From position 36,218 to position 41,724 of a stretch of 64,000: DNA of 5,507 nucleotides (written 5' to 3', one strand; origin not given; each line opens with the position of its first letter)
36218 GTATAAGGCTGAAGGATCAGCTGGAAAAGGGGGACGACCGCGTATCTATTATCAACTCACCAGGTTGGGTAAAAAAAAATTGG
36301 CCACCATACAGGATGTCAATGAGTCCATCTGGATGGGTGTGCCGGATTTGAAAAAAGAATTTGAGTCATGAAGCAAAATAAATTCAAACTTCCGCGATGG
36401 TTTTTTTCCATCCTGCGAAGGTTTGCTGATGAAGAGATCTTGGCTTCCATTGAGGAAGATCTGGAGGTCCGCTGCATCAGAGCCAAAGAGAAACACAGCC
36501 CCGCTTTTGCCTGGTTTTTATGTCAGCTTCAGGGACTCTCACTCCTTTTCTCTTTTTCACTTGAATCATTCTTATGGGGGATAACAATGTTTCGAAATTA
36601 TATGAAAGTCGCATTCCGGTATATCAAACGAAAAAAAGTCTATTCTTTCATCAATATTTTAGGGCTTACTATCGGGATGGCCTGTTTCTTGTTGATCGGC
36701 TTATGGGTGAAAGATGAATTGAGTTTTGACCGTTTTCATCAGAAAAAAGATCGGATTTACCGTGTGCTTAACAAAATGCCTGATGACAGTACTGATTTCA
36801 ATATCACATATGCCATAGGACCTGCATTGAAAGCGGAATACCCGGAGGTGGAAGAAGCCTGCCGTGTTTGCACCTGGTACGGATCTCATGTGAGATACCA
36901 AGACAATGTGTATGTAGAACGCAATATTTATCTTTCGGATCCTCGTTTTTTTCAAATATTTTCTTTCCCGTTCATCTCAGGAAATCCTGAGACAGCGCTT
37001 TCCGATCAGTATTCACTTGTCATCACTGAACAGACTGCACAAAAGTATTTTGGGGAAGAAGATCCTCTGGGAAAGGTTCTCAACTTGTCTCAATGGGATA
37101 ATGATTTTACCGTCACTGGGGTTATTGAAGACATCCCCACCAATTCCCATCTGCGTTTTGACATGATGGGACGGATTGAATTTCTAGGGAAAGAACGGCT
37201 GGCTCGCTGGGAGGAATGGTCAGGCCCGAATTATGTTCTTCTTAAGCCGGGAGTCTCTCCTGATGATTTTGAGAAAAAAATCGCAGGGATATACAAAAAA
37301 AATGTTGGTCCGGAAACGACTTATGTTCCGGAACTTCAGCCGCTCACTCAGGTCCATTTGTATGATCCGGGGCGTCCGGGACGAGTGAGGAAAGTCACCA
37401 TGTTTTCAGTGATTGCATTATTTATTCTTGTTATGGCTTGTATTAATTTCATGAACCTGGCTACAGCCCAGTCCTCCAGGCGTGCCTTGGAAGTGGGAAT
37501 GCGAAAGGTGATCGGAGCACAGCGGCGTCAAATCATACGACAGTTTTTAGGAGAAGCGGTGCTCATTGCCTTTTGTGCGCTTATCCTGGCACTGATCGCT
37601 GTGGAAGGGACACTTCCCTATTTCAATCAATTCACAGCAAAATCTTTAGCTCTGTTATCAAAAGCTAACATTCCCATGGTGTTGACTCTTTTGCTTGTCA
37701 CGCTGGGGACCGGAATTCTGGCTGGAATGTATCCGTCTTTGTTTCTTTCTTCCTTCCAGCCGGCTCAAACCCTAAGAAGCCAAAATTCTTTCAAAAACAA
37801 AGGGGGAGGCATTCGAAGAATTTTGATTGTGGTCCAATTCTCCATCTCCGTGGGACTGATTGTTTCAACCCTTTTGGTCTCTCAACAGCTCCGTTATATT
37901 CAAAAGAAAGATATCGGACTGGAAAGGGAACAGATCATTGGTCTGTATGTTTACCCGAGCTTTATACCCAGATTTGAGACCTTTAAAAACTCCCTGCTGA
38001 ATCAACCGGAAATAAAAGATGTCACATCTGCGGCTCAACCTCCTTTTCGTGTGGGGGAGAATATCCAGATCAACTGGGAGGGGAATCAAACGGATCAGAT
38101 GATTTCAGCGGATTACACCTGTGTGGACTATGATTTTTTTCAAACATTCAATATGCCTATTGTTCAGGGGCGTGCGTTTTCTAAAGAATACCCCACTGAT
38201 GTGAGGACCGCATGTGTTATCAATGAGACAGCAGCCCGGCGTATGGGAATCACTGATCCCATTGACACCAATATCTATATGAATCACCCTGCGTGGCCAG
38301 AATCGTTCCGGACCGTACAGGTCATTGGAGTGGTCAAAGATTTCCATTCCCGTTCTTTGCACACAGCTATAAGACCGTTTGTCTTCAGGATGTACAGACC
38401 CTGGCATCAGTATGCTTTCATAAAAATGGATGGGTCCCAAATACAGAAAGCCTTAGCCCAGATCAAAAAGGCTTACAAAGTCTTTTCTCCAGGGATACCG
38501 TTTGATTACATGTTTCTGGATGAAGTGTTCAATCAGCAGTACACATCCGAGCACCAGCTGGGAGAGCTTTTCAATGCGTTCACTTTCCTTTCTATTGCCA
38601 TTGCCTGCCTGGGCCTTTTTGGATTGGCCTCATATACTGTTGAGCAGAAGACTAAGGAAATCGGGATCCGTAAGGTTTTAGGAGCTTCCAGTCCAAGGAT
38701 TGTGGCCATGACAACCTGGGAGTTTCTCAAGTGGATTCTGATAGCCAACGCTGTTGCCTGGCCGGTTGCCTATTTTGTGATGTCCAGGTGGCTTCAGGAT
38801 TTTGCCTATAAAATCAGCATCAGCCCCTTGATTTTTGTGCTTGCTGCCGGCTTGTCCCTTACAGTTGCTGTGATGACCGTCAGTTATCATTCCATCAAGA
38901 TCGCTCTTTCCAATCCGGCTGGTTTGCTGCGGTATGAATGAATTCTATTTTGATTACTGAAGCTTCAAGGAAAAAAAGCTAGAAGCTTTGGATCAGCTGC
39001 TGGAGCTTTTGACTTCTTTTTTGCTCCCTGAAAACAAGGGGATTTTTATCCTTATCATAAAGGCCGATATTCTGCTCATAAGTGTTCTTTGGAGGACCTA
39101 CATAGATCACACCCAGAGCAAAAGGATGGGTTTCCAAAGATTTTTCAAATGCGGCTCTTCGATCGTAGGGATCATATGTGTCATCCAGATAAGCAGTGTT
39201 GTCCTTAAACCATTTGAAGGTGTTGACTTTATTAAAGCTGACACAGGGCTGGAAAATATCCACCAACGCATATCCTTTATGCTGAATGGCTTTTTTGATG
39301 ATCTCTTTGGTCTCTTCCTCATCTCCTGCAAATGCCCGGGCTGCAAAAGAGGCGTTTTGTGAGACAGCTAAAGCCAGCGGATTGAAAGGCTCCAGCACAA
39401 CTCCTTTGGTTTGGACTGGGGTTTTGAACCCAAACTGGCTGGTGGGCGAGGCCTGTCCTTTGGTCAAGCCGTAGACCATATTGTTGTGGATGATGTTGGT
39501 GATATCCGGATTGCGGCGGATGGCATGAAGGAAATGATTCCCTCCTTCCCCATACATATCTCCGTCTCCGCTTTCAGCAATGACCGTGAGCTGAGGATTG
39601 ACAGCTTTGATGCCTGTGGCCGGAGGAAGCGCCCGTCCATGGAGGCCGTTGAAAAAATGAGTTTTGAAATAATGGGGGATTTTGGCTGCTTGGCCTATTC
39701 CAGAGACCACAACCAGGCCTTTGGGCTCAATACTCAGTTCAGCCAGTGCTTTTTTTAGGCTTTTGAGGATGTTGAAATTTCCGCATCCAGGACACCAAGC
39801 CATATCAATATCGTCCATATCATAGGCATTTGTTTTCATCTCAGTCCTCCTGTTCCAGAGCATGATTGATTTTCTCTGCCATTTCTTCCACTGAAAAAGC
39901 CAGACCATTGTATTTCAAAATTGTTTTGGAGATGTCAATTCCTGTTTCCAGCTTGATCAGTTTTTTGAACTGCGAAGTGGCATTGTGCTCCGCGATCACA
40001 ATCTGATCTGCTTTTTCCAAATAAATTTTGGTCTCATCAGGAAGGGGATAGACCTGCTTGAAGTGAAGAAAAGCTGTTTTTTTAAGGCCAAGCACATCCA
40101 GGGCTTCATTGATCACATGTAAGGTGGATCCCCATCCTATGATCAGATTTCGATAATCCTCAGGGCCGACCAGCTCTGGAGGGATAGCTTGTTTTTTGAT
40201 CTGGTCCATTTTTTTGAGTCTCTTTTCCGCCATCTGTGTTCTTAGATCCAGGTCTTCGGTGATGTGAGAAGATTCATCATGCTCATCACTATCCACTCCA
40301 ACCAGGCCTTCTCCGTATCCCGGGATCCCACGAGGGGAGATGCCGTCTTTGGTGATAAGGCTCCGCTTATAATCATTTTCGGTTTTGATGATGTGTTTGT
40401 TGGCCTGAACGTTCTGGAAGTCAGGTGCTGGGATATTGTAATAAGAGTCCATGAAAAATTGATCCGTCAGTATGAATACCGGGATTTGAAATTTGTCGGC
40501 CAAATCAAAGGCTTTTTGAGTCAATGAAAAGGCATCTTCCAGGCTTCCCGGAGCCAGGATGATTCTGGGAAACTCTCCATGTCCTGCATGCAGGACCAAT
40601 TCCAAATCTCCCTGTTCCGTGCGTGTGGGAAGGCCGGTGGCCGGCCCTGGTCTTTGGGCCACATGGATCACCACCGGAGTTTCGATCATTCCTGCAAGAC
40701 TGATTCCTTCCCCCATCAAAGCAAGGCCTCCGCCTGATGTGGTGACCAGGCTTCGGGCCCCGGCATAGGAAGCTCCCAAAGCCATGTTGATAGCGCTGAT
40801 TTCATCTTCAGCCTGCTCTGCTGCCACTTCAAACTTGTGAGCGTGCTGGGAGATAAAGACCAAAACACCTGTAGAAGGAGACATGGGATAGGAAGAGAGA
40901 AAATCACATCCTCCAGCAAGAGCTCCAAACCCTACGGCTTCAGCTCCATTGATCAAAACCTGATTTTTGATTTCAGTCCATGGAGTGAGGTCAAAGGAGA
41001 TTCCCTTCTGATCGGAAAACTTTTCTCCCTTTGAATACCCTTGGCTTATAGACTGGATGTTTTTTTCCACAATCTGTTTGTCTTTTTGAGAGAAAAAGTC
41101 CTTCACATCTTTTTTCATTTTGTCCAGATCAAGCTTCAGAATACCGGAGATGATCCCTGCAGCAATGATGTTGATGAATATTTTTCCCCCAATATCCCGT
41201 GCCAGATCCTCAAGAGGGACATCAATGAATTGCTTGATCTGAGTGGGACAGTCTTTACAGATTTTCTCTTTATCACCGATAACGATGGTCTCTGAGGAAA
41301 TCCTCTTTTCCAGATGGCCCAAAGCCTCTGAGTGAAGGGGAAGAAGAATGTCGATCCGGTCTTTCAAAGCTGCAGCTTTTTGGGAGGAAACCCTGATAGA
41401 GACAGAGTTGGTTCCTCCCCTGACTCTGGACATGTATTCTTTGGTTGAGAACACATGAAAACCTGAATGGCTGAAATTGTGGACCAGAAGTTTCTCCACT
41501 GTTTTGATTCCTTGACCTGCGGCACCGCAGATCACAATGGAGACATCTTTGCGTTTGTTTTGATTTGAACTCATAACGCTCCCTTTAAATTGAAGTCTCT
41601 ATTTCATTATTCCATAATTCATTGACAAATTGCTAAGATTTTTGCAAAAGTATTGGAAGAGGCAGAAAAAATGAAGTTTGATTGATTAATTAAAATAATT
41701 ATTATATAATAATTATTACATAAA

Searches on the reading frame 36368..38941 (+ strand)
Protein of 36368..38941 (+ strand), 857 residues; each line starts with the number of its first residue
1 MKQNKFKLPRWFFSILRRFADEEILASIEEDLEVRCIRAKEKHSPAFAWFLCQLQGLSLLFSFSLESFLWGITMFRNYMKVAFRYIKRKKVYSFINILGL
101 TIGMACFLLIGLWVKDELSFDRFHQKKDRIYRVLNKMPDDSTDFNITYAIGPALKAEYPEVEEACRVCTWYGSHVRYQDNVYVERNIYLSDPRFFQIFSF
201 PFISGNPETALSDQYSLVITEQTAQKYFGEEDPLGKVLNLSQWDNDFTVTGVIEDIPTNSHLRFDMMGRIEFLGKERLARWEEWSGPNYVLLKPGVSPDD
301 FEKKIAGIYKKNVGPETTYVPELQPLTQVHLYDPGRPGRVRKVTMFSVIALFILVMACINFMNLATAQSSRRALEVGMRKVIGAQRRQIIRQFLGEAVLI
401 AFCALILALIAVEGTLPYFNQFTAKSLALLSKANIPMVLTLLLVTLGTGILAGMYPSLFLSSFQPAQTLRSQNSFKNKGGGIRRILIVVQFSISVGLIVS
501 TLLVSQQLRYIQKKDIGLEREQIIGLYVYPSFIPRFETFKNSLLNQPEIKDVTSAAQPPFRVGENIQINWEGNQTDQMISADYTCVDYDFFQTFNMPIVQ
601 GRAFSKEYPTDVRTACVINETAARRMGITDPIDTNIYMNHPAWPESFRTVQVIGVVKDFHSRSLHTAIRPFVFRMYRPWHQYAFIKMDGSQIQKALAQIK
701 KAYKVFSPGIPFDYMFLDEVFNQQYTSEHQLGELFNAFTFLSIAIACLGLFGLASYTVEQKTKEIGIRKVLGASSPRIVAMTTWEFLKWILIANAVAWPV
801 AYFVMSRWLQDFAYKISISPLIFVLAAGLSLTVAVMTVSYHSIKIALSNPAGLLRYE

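Call 76: search_protein_families(library=ncbifam, proteins=[window:36368-38941:+], max_evalue=1e-10)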
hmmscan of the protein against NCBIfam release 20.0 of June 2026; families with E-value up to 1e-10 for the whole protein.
window:36368-38941:+ (857 aa): 2 families
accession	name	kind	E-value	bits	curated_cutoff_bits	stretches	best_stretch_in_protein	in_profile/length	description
TIGR03434.1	ADOP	subfamily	1.1e-89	301.6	622.3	1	292-857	221-803/803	ADOP family duplicated permease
NF038008.1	ABC_perm_DarB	equivalog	1.6e-42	145.5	700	1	348-840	278-769/777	darobactin export ABC transporter permease subunit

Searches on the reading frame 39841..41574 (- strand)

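Call 67: search_protein_families(library=pfam, proteins=[window:39841-41574:-], max_evalue=0.00001)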
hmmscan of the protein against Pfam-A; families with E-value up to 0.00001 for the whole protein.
window:39841-41574:- (577 aa): 2 families
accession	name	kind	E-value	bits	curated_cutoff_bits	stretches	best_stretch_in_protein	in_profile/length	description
PF01855.24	POR_N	-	1.3e-58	198.9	27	1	217-450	2-230/231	Pyruvate flavodoxin/ferredoxin oxidoreductase, thiamine diP-bdg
PF01558.24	POR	-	6.8e-30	104.9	27.4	1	19-180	1-172/173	Pyruvate ferredoxin/flavodoxin oxidoreductase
